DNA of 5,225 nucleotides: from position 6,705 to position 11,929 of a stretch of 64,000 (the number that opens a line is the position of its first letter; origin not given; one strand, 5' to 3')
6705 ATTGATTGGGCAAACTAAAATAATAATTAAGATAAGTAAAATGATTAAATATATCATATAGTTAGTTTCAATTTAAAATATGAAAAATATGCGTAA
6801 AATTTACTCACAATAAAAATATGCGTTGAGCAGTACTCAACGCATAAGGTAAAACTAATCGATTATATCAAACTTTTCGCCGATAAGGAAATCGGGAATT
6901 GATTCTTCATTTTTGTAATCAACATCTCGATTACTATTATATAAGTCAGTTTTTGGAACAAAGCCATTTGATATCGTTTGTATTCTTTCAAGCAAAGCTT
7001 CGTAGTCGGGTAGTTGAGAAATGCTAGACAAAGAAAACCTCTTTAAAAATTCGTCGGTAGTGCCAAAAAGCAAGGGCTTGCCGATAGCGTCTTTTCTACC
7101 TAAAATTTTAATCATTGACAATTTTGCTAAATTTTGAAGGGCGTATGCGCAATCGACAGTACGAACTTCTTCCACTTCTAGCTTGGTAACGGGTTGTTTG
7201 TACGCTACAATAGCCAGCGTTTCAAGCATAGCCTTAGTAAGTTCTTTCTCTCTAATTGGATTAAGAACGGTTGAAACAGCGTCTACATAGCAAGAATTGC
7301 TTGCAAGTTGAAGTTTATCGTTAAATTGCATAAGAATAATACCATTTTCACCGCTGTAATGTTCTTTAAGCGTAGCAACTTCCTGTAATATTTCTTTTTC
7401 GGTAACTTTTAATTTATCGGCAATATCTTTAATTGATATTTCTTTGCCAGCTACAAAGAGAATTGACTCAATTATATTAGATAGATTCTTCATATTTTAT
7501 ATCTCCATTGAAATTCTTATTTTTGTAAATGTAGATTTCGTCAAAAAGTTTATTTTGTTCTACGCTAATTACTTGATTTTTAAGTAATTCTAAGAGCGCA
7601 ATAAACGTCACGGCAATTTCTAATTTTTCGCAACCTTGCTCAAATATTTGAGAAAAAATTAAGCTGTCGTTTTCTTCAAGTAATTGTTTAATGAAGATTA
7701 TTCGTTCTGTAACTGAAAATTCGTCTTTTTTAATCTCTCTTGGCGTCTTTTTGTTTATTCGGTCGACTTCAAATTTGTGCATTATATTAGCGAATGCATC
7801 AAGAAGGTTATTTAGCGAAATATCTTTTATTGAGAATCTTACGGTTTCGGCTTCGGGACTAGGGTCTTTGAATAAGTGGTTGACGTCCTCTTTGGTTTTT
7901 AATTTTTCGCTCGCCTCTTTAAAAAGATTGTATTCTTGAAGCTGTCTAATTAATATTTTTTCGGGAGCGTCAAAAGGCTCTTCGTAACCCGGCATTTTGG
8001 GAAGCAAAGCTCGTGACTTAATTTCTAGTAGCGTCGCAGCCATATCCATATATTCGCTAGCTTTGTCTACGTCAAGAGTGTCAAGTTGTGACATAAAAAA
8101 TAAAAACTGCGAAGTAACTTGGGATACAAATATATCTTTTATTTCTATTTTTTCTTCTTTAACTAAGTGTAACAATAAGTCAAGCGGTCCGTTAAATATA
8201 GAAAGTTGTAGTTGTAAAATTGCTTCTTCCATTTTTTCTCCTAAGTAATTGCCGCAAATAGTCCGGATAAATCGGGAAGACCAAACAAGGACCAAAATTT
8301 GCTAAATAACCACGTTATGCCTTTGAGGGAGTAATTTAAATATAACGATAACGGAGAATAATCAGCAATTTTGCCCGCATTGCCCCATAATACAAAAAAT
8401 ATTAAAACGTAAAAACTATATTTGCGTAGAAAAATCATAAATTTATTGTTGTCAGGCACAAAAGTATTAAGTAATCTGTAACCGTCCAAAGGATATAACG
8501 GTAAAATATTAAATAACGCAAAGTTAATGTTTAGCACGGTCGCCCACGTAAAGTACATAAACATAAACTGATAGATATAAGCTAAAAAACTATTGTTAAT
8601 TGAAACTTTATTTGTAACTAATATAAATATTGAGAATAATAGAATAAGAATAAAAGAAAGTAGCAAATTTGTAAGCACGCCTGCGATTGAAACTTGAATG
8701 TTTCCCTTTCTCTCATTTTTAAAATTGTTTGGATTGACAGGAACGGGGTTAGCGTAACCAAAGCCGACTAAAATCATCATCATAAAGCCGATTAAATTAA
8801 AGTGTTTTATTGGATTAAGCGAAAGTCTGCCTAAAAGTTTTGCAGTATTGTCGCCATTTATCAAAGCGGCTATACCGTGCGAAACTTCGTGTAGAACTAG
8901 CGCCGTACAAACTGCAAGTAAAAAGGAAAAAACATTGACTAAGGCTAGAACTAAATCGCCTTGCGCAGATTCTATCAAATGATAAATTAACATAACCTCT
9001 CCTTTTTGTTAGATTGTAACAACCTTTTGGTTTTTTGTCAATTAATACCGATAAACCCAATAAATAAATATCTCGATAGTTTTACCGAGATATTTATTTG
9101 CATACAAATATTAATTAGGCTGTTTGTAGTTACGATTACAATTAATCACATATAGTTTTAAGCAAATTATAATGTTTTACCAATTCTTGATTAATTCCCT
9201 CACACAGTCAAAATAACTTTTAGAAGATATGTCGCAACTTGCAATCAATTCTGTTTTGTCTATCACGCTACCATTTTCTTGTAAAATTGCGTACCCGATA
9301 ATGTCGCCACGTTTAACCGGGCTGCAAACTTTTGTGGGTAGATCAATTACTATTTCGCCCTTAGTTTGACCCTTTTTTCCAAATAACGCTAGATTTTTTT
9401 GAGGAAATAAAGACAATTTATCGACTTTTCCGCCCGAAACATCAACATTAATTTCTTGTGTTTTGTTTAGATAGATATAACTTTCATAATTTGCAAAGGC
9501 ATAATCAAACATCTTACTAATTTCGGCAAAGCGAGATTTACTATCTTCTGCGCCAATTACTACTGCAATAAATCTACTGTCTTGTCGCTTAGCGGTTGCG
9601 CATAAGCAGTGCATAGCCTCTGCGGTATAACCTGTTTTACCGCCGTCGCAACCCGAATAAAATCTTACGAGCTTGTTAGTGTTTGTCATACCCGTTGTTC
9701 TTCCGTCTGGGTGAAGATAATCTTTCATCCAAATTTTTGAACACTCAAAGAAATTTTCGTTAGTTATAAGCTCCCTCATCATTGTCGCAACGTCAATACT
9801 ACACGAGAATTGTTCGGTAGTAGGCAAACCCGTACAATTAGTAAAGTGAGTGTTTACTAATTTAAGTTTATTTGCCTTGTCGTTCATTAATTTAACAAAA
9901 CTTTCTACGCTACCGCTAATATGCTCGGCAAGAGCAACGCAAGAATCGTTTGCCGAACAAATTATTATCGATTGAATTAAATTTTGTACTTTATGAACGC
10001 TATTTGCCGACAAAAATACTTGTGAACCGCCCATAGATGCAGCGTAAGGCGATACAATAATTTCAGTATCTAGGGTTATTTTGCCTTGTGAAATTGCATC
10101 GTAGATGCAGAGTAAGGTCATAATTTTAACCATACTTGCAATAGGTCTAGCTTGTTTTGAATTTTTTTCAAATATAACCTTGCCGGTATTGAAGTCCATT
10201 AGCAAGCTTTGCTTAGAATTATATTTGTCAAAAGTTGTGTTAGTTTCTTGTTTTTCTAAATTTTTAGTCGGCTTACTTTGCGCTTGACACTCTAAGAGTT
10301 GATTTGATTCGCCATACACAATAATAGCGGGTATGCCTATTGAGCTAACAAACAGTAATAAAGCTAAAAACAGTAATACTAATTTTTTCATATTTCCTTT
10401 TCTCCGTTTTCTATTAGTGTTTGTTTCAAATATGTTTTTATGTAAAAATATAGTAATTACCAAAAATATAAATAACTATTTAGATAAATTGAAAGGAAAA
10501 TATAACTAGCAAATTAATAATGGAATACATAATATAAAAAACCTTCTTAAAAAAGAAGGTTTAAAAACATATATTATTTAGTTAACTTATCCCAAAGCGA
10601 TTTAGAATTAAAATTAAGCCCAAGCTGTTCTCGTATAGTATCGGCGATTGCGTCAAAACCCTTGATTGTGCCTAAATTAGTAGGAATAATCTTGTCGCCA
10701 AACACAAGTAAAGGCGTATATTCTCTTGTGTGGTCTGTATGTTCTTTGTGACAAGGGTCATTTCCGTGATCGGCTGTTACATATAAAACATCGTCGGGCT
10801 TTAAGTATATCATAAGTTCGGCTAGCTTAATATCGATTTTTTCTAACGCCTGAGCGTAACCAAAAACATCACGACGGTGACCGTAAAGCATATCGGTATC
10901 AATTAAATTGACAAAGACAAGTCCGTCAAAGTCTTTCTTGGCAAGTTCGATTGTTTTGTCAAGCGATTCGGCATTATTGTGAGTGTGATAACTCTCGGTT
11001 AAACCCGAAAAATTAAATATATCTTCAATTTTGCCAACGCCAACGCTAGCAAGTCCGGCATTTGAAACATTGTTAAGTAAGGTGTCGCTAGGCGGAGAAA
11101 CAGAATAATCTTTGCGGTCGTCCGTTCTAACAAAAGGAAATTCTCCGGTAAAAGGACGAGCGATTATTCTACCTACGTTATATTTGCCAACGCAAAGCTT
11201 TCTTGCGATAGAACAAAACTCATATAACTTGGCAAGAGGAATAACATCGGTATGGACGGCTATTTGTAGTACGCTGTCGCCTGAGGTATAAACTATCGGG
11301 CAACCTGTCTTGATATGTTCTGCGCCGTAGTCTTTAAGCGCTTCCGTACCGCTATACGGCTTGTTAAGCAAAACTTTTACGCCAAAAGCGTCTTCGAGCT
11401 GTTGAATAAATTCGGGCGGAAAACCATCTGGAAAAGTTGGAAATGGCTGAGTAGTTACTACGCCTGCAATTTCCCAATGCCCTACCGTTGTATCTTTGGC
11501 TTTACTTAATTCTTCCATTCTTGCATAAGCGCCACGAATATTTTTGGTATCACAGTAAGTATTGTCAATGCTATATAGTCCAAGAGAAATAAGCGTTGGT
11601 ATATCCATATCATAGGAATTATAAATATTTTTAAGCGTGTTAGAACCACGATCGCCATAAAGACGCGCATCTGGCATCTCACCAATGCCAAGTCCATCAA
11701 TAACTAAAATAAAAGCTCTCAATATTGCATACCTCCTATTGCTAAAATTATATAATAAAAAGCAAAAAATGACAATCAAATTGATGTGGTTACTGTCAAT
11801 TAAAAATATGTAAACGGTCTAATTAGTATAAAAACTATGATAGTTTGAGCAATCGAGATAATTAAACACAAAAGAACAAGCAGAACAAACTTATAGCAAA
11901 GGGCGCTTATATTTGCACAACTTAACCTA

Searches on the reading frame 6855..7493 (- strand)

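Call 62: search_protein_families(library=ncbifam, proteins=[window:6855-7493:-], max_evalue=0.00001)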
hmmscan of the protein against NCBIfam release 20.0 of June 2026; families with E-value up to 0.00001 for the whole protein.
window:6855-7493:- (212 aa): 2 families
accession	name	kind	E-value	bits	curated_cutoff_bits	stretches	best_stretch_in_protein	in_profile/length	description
NF001106.1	PRK00135.2-1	exception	5.5e-33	114.4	300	1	3-164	201-365/377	SMC-Scp complex subunit ScpB, long form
TIGR00281.1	TIGR00281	equivalog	2.5e-31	108.7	89.2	1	3-166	1-166/186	SMC-Scp complex subunit ScpB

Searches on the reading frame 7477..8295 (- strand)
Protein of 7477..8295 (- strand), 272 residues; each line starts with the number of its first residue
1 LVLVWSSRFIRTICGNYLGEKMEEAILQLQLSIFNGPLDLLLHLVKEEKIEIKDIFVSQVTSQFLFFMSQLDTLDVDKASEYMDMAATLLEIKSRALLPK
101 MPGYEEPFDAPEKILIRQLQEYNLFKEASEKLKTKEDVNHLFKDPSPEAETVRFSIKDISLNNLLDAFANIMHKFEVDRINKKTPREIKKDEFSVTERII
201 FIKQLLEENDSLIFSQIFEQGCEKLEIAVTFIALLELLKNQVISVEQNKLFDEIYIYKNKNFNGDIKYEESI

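Call 62: search_protein_families(library=ncbifam, proteins=[window:7477-8295:-], max_evalue=0.00001)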
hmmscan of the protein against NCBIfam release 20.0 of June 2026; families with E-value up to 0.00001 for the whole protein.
window:7477-8295:- (272 aa): 5 families
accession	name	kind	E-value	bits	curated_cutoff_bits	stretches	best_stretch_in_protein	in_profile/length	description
NF000994.0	PRK00104.1-3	equivalog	3.4e-51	174.3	234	1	27-261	4-243/246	segregation/condensation protein A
NF000995.0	PRK00104.1-4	equivalog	1e-47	162.7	315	1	27-260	5-247/251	segregation/condensation protein A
NF000993.0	PRK00104.1-2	equivalog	2.9e-42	145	268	1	29-261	3-235/237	segregation/condensation protein A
NF000992.0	PRK00104.1-1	equivalog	3e-32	112.1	417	1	30-257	6-241/247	segregation/condensation protein A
NF001751.0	PRK00478.1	equivalog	6.1e-15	55.1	436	1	22-257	156-411/505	segregation/condensation protein A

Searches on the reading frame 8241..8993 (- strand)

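Call 62: search_protein_families(library=ncbifam, proteins=[window:8241-8993:-], max_evalue=0.00001)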
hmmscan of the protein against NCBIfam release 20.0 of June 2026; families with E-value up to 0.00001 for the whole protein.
window:8241-8993:- (250 aa): 0 families

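Call 74: search_protein_families(library=pfam, proteins=[window:8241-8993:-], max_evalue=5)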
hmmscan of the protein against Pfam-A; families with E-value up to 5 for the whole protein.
window:8241-8993:- (250 aa): 1 family
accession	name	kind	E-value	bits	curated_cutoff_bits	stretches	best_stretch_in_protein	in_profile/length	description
PF02163.28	Peptidase_M50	-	9.6e-14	51.7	27.2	1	24-183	2-198/221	Peptidase family M50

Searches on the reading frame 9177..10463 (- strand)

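Call 62: search_protein_families(library=ncbifam, proteins=[window:9177-10463:-], max_evalue=0.00001)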
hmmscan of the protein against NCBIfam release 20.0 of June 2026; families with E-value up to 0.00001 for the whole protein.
window:9177-10463:- (428 aa): 8 families
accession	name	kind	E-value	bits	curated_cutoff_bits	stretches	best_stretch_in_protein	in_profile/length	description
NF038273.1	strep_PBP3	exception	6.8e-49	167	490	1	81-399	26-370/407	D-alanyl-D-alanine carboxypeptidase PBP3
NF008489.0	PRK11397.1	equivalog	1.3e-44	152.5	610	1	79-424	33-384/389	serine-type D-Ala-D-Ala carboxypeptidase DacD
NF008059.0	PRK10793.1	equivalog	3.2e-43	148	694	1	82-426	45-395/403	D-alanyl-D-alanine carboxypeptidase DacA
NF007445.0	PRK10001.1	equivalog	2.2e-41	142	765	1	79-421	35-383/400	serine-type D-Ala-D-Ala carboxypeptidase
NF038258.2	PBP4_Staph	exception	2.2e-30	105.8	500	1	58-316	16-290/366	penicillin-binding protein PBP4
NF008668.0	PRK11669.1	equivalog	1.3e-26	93.5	294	1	70-318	30-276/316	D-alanyl-D-alanine endopeptidase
NF000471.1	vanY_of_D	exception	6.4e-09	35.5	625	1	83-314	99-343/354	transpeptidase-like D-Ala-D-Ala carboxypeptidase VanY-D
NF033103.1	bla_class_A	equivalog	7.1e-06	25.4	200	0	89-311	18-238/257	class A beta-lactamase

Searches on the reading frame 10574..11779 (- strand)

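Call 62: search_protein_families(library=ncbifam, proteins=[window:10574-11779:-], max_evalue=0.00001)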
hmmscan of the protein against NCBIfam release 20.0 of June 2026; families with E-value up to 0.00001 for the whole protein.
window:10574-11779:- (401 aa): 6 families
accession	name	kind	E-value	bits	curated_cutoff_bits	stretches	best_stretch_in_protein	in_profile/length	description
NF003766.0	PRK05362.1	equivalog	1.1e-140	468.8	256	1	20-391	4-385/396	phosphopentomutase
TIGR01696.1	deoB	equivalog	2.8e-123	411.5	341.2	1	21-388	1-373/381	phosphopentomutase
NF009049.0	PRK12383.1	equivalog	3.8e-44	151.3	254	2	236-390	238-390/408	phosphopentomutase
NF003104.0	PRK04024.1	equivalog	5.2e-09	35.3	489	1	247-369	257-375/412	2,3-bisphosphoglycerate-independent phosphoglycerate mutase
TIGR00306.2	apgM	subfamily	1.6e-08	34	320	1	253-363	261-369/403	2,3-bisphosphoglycerate-independent phosphoglycerate mutase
TIGR01307.1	pgm_bpd_ind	equivalog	2e-07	29.9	330.65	1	277-389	377-493/504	2,3-bisphosphoglycerate-independent phosphoglycerate mutase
